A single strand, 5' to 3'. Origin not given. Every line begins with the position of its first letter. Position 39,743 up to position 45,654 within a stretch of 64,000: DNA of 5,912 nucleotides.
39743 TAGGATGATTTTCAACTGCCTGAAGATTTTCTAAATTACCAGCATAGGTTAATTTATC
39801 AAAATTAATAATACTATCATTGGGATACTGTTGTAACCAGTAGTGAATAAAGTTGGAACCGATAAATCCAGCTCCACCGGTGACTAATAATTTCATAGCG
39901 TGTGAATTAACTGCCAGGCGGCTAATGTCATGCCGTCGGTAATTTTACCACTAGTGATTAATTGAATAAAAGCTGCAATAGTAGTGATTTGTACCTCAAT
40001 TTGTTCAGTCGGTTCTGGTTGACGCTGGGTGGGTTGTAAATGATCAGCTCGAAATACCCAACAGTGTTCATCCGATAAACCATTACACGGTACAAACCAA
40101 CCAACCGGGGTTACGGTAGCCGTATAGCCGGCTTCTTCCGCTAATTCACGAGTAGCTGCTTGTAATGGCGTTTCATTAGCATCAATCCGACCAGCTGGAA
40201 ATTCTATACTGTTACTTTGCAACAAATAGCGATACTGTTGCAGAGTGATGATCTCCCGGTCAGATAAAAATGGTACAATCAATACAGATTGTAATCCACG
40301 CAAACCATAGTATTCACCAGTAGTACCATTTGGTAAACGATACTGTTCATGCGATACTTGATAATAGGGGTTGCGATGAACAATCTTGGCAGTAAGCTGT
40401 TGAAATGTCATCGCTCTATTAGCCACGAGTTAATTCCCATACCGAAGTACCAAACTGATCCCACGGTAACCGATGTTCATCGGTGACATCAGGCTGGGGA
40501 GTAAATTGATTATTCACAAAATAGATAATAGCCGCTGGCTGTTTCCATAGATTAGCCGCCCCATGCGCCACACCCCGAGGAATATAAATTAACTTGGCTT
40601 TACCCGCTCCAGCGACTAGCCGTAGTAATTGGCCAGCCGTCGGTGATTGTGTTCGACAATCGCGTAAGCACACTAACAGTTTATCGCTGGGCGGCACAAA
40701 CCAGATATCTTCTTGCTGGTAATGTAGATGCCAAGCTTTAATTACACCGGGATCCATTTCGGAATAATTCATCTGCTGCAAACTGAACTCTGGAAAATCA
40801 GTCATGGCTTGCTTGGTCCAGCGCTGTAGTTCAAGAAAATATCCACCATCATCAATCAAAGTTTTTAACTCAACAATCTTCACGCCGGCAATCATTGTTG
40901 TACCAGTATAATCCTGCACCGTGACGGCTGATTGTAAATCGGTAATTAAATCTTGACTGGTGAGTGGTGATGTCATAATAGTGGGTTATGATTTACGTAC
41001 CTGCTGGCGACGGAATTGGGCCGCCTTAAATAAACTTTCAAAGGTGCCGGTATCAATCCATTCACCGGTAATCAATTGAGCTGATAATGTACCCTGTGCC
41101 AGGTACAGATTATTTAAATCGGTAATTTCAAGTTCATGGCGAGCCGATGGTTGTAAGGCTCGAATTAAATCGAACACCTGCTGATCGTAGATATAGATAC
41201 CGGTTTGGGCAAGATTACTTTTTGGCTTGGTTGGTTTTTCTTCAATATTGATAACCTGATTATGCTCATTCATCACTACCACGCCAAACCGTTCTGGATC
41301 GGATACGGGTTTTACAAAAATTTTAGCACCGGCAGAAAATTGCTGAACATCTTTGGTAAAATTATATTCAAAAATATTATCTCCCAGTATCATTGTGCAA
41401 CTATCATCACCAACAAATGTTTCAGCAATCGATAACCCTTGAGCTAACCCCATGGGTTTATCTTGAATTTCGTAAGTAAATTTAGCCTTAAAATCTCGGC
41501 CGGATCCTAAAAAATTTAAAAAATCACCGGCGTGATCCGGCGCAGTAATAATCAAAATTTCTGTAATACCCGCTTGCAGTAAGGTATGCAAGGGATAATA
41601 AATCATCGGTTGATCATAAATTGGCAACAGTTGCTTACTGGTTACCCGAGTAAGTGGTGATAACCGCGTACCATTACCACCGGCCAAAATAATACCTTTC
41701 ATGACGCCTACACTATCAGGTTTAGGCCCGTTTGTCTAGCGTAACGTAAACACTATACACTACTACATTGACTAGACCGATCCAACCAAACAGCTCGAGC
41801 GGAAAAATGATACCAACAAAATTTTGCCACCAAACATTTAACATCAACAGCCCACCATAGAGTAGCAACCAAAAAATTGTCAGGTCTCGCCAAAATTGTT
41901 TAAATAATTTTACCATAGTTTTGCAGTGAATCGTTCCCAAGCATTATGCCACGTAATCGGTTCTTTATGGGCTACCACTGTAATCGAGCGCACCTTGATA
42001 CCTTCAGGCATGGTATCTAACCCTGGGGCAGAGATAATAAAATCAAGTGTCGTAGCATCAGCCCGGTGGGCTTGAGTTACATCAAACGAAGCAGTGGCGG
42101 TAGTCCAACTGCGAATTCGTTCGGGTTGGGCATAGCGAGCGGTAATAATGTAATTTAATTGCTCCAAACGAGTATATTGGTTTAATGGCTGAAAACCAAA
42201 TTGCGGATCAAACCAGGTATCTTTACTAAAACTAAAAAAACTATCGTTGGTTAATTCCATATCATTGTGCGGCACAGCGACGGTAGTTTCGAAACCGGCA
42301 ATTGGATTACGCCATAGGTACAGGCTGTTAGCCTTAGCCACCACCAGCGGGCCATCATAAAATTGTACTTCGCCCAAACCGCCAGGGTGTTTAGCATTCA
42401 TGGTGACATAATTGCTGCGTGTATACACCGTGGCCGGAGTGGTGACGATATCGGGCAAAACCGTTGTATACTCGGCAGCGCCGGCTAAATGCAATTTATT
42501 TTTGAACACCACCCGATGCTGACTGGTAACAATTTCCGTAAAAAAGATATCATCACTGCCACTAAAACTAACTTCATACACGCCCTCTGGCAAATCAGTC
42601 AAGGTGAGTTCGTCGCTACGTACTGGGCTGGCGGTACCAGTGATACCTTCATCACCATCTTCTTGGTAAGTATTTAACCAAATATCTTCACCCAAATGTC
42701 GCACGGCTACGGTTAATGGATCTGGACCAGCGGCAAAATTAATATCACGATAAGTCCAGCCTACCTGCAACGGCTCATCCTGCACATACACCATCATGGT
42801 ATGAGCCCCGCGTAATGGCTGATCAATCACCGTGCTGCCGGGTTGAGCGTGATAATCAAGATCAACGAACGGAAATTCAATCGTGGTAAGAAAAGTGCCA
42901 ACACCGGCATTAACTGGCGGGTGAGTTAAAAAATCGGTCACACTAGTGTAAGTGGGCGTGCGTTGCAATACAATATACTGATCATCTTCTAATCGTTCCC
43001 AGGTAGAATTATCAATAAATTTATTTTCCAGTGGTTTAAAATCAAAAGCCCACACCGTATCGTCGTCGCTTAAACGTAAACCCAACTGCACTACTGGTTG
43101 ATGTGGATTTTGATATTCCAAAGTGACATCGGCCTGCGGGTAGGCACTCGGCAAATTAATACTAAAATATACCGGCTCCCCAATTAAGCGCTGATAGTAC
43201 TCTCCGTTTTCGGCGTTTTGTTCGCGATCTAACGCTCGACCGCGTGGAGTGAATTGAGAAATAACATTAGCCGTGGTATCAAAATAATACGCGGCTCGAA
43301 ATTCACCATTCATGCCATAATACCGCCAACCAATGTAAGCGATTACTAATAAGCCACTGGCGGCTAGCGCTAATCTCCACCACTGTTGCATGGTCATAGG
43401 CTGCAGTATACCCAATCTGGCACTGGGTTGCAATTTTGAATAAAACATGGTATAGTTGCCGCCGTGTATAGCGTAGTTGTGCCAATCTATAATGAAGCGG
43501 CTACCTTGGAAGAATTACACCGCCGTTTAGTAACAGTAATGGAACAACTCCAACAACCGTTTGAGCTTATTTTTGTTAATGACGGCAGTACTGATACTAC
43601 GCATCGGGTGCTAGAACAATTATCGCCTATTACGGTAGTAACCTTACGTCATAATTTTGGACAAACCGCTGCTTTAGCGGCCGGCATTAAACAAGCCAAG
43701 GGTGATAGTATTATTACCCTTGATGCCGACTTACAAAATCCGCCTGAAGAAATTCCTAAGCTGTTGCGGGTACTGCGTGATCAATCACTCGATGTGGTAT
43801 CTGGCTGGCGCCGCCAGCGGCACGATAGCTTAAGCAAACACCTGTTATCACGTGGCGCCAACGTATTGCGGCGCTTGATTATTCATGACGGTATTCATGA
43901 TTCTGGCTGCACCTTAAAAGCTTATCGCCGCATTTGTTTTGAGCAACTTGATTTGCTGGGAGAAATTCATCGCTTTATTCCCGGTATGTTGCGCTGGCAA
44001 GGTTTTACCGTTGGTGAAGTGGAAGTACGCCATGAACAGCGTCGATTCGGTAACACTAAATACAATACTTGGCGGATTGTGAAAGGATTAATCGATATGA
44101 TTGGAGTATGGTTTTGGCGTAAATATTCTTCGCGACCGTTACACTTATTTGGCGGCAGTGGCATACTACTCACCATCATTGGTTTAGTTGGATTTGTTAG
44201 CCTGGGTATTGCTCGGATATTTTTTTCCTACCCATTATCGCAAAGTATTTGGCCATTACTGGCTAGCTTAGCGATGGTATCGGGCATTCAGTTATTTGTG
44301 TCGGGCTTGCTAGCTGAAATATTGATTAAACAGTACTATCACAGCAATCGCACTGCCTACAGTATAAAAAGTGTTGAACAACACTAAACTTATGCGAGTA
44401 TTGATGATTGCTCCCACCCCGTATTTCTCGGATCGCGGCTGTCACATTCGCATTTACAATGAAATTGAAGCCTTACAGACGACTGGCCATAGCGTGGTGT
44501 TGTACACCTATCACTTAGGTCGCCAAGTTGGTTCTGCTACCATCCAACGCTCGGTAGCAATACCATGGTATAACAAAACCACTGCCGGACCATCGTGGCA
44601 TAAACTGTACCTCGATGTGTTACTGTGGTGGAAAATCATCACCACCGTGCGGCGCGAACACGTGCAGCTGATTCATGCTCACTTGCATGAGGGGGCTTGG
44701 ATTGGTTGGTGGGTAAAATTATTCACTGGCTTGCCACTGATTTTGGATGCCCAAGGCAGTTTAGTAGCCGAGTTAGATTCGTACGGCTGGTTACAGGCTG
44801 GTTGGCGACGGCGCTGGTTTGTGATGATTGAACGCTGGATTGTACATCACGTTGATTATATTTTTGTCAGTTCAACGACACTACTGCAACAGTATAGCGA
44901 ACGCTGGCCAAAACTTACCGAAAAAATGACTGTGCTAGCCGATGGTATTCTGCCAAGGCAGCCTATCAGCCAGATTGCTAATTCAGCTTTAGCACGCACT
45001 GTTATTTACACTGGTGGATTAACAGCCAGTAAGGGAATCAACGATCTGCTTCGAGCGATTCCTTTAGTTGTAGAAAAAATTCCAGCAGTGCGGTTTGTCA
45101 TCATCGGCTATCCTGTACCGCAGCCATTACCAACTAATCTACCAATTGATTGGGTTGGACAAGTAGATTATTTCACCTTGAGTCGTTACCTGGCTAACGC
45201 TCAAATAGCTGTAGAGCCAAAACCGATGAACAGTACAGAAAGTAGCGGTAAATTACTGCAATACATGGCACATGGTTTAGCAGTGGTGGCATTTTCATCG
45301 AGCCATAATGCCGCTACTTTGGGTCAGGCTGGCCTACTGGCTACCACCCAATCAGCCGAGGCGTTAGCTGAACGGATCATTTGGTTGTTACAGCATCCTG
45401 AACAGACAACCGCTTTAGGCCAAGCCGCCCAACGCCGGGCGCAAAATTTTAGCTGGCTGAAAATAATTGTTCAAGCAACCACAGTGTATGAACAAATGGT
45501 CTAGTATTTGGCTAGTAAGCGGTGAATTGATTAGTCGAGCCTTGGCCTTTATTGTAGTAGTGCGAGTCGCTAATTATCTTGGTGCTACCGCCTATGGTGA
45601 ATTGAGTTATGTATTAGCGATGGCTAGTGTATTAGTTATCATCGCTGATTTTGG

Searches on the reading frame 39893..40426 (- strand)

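Call 9: search_protein_families(library=pfam, proteins=[window:39893-40426:-], max_evalue=0.001)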
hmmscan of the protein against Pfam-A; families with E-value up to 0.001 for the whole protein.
window:39893-40426:- (177 aa): 1 family
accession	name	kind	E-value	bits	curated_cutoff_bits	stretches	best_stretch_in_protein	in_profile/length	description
PF00293.34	NUDIX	-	1.6e-12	48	21.1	1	47-153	5-118/134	NUDIX domain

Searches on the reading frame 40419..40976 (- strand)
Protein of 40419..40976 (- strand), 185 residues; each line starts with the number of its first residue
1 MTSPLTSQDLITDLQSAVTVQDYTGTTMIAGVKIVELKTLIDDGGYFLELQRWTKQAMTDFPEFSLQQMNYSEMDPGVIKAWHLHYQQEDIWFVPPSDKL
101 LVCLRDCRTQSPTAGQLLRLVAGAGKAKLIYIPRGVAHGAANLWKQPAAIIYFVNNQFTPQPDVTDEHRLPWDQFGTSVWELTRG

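Call 9: search_protein_families(library=pfam, proteins=[window:40419-40976:-], max_evalue=0.001)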
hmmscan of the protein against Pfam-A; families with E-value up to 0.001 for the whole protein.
window:40419-40976:- (185 aa): 1 family
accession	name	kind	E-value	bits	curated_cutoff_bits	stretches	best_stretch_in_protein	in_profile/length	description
PF00908.23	dTDP_sugar_isom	-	1.5e-14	54.5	27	1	27-163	2-138/168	dTDP-4-dehydrorhamnose 3,5-epimerase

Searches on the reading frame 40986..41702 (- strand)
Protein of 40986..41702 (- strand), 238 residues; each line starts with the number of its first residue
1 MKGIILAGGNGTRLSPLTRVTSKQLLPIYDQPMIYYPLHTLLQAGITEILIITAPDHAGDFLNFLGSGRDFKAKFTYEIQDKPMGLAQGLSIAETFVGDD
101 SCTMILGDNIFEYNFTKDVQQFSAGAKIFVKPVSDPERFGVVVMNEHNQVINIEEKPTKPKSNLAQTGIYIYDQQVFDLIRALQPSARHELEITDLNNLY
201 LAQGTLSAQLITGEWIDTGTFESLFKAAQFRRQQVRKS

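Call 9: search_protein_families(library=pfam, proteins=[window:40986-41702:-], max_evalue=0.001)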
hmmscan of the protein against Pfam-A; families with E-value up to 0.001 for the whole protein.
window:40986-41702:- (238 aa): 2 families
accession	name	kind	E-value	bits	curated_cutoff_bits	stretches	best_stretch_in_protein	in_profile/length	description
PF00483.29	NTP_transferase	-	4.3e-63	213.6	21.2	1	2-233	1-244/245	Nucleotidyl transferase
PF12804.13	NTP_transf_3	-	2e-09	38.3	27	1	3-111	1-98/160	MobA-like NTP transferase domain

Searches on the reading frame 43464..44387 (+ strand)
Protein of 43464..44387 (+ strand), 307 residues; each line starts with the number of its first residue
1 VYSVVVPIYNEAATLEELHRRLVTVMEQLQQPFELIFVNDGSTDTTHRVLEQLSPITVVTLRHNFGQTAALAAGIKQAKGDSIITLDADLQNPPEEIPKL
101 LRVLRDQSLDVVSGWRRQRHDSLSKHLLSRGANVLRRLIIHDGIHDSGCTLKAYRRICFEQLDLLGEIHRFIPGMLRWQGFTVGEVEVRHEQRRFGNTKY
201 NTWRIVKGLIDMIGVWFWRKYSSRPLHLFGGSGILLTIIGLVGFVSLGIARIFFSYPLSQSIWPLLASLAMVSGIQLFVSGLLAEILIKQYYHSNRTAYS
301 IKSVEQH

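Call 8: search_protein_families(library=pfam, proteins=[window:43464-44387:+], max_evalue=0.001)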
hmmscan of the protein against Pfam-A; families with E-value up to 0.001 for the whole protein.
window:43464-44387:+ (307 aa): 3 families
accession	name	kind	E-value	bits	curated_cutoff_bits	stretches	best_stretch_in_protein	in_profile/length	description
PF00535.33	Glycos_transf_2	-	3.1e-32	112.3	23.3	1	3-161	1-166/168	Glycosyl transferase family 2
PF13641.12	Glyco_tranf_2_3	-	1.9e-08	35.1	27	1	2-122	3-129/230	Glycosyltransferase like family 2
PF10111.15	Glyco_tranf_2_2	-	2.9e-07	30.7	27.3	1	3-106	1-108/276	Glycosyltransferase like family 2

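Call 54: search_solved_structures(query=window:43464-44387:+, max_evalue=0.001)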
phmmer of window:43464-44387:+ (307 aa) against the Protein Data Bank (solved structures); distinct sequences matched with E-value up to 0.001: 15.
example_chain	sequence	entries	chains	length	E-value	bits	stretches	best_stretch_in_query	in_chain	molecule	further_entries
9bhc_C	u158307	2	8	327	1.8e-43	152.2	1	3-293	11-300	Undecaprenyl-phosphate 4-deoxy-4-formamido-L-arabinose transferase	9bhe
8vxh_A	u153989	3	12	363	2.6e-43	151.6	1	3-293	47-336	Undecaprenyl-phosphate 4-deoxy-4-formamido-L-arabinose transferase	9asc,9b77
9hwj_A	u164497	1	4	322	8.6e-43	149.9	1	3-292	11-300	Undecaprenyl-phosphate 4-deoxy-4-formamido-L-arabinose transferase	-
5eke_A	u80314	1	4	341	1.1e-30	110.2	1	3-293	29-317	Uncharacterized glycosyltransferase sll0501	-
5ekp_C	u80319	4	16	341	2.6e-30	108.9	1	3-293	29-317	Uncharacterized glycosyltransferase sll0501 | Glycosyltransferase sll0501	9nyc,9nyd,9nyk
9nye_A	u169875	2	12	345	2.8e-30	108.9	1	3-293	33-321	Glycosyltransferase sll0501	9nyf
5mlz_A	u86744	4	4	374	8.3e-19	71.2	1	3-253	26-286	Dolichol monophosphate mannose synthase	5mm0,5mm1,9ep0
5hea_A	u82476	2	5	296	4.3e-08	36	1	2-111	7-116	Putative glycosyltransferase (GalT1)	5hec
8bz8_A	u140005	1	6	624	6.7e-08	35.4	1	3-115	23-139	Glycosyltransferase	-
8bz4_A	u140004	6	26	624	6.7e-08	35.4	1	3-115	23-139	Glycosyltransferase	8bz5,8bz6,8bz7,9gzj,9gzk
6p61_A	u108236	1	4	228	1.2e-06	31.2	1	3-91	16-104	Glycosyltransferase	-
2z87_A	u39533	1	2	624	0.00013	24.6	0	3-106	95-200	Chondroitin synthase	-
2z86_A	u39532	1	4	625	0.00013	24.6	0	3-106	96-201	Chondroitin synthase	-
6yv7_B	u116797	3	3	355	0.00091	21.8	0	3-117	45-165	Glycosyl transferase, family 2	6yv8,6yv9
6yv7_A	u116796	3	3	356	0.00092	21.8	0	3-117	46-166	Glycosyl transferase, family 2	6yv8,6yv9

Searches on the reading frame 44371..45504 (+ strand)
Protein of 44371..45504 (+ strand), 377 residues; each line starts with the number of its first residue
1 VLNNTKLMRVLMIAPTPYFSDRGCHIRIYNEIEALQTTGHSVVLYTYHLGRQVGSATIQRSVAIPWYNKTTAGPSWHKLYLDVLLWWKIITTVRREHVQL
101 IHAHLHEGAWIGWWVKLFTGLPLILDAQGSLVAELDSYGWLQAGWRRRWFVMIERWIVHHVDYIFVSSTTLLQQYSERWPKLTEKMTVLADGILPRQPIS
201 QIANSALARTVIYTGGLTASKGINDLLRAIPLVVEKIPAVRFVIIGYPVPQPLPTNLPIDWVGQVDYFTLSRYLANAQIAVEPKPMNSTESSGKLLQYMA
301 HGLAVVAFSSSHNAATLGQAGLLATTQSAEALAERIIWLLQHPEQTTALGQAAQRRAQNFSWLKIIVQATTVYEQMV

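Call 8: search_protein_families(library=pfam, proteins=[window:44371-45504:+], max_evalue=0.001)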
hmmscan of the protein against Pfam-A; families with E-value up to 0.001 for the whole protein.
window:44371-45504:+ (377 aa): 5 families
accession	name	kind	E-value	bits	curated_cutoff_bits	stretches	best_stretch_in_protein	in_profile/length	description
PF13692.12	Glyco_trans_1_4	-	1.5e-19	71.1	27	1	209-341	2-141/142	Glycosyl transferases group 1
PF13579.12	Glyco_trans_4_4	-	2.1e-15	57.8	29.7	1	23-179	2-145/158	Glycosyl transferase 4-like domain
PF00534.26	Glycos_transf_1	-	2.4e-13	50.4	26.4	1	209-355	16-171/172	Glycosyl transferases group 1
PF13439.12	Glyco_transf_4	-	1.6e-09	38.5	28.5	1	27-193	7-166/170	Glycosyltransferase Family 4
PF13524.12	Glyco_trans_1_2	-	6.8e-07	29.8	25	1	234-358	6-130/144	Glycosyl transferase-like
